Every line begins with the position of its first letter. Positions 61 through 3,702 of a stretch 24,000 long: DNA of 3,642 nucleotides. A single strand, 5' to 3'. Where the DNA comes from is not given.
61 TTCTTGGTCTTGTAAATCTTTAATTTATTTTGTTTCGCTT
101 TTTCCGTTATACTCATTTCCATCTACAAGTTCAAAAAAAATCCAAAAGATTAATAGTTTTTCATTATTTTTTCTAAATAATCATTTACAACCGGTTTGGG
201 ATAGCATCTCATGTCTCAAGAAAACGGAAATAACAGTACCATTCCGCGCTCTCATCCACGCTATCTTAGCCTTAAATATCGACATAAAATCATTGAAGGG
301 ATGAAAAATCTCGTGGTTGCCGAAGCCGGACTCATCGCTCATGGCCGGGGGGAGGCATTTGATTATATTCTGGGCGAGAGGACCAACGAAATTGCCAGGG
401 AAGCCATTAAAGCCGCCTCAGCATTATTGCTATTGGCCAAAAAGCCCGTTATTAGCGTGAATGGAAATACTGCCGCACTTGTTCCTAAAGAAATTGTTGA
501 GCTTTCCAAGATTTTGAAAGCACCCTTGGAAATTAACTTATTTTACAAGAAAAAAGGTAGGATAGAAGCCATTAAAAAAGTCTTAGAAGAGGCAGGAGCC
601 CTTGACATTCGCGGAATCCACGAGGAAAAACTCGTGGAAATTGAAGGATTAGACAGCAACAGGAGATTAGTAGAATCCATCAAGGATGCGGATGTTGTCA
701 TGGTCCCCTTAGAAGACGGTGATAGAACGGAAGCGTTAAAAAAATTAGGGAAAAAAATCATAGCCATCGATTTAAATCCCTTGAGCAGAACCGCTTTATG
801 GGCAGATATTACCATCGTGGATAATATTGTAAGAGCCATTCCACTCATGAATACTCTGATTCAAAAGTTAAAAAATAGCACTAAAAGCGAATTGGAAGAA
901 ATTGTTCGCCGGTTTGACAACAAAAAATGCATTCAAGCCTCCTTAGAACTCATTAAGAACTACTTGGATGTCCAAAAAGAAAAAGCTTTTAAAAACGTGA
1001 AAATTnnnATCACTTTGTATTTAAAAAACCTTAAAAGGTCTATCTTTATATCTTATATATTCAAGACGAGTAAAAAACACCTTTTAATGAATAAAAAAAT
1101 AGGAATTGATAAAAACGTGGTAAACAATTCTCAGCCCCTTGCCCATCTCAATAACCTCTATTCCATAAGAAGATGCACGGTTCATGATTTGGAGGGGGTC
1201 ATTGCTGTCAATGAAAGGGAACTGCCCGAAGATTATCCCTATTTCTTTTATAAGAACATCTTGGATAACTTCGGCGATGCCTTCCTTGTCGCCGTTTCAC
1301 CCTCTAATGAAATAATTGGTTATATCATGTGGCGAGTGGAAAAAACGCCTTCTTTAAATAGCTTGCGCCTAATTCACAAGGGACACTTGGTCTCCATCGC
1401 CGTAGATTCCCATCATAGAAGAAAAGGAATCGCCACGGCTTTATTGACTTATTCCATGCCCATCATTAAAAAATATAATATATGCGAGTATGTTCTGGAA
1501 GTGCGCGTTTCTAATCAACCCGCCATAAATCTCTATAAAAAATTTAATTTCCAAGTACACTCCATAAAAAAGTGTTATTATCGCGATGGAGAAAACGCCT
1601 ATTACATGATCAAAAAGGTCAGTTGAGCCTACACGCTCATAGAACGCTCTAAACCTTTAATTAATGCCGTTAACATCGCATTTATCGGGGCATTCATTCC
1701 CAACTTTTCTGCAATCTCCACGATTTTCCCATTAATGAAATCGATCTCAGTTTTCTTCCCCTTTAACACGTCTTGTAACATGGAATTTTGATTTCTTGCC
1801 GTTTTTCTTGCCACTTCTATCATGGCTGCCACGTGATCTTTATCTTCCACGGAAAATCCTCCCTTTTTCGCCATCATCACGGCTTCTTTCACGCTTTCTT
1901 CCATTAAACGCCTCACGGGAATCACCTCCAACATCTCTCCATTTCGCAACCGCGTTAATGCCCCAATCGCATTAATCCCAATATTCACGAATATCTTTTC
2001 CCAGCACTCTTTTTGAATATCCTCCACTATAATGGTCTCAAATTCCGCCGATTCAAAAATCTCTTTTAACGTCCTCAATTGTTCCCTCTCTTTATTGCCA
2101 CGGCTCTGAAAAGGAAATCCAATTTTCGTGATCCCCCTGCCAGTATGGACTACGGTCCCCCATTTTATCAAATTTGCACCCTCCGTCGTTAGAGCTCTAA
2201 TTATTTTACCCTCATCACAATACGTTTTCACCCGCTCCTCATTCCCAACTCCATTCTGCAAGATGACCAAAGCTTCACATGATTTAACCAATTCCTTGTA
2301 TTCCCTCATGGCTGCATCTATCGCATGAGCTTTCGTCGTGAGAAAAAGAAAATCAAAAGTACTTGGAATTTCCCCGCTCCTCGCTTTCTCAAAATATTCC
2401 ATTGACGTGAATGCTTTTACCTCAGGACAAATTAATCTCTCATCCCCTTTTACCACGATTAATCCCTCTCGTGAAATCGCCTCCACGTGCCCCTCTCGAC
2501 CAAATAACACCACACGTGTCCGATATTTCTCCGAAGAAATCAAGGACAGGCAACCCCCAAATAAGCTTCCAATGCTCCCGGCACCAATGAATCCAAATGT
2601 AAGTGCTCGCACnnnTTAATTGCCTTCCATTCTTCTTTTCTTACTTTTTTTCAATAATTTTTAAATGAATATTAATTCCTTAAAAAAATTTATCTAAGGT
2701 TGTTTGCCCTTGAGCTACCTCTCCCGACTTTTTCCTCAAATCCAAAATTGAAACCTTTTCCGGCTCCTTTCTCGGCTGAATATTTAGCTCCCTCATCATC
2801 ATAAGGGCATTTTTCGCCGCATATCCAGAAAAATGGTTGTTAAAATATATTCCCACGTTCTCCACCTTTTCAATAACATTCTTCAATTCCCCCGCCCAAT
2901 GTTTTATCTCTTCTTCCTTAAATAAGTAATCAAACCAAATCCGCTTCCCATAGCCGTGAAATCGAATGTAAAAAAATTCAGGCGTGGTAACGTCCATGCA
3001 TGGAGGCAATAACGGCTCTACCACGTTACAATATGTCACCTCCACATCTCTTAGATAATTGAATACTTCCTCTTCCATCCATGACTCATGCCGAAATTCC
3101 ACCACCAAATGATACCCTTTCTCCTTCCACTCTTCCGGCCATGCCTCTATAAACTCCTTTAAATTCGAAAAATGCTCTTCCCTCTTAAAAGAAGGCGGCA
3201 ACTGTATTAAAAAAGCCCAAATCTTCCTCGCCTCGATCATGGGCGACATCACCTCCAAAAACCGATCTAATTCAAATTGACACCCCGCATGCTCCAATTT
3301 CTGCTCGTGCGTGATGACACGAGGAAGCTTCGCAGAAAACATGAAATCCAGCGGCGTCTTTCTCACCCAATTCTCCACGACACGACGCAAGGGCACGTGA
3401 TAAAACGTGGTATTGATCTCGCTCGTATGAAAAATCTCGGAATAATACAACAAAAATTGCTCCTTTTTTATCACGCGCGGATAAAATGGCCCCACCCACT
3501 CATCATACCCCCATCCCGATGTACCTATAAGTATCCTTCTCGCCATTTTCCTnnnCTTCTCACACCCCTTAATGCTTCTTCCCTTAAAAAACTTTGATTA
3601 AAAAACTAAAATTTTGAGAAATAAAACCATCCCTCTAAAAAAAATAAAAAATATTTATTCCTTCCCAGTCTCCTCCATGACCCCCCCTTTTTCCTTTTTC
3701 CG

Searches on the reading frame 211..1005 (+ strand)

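Call 62: search_protein_families(library=pfam, proteins=[window:211-1005:+], max_evalue=0.001)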
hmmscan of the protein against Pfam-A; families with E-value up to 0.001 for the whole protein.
window:211-1005:+ (265 aa): 1 family
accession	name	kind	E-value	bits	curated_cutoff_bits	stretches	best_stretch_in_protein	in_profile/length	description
PF02006.22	PPS_PS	-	3.4e-69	232.4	26.4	1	73-247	1-175/176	Phosphopantothenate/pantothenate synthetase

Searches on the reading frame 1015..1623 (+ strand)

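Call 62: search_protein_families(library=pfam, proteins=[window:1015-1623:+], max_evalue=0.001)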
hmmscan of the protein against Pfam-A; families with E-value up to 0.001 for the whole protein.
window:1015-1623:+ (203 aa): 5 families
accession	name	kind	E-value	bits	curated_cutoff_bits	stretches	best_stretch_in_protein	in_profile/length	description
PF00583.31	Acetyltransf_1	-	3.4e-16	60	20.7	1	70-179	17-116/116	Acetyltransferase (GNAT) family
PF13508.13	Acetyltransf_7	-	2.2e-11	44.4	27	1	89-180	4-83/84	Acetyltransferase (GNAT) domain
PF13673.13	Acetyltransf_10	-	1.8e-07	31.6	23.6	1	87-192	29-118/128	Acetyltransferase (GNAT) domain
PF08445.16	FR47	-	2.4e-06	27.9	22.1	1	122-182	21-80/86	FR47-like protein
PF13420.13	Acetyltransf_4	-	6.9e-05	23.4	24.3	1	93-196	53-151/155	Acetyltransferase (GNAT) domain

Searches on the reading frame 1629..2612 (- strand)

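Call 62: search_protein_families(library=pfam, proteins=[window:1629-2612:-], max_evalue=0.001)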
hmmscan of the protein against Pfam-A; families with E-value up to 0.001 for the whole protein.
window:1629-2612:- (327 aa): 2 families
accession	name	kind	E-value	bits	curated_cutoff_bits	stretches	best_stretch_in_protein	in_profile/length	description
PF08546.17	ApbA_C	-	3e-36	124.9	22.7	1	198-322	1-125/125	Ketopantoate reductase PanE/ApbA C terminal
PF02558.23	ApbA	-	1.1e-29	103.4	22.2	1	8-165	3-146/150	Ketopantoate reductase PanE/ApbA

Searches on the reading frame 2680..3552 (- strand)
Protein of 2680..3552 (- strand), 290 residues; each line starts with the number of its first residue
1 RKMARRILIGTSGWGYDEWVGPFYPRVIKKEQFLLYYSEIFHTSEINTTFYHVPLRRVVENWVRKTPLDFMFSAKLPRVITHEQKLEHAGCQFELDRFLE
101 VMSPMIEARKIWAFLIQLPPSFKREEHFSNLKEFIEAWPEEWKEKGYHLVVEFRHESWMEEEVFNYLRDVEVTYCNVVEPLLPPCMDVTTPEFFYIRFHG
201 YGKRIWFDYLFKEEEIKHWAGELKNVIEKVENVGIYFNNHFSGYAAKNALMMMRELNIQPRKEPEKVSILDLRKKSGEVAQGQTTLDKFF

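Call 62: search_protein_families(library=pfam, proteins=[window:2680-3552:-], max_evalue=0.001)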
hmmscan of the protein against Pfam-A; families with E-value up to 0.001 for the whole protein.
window:2680-3552:- (290 aa): 1 family
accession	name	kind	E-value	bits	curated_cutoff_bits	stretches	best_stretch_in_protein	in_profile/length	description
PF01904.24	DUF72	-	2.1e-60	204.9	25.3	1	24-254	1-216/217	Protein of unknown function DUF72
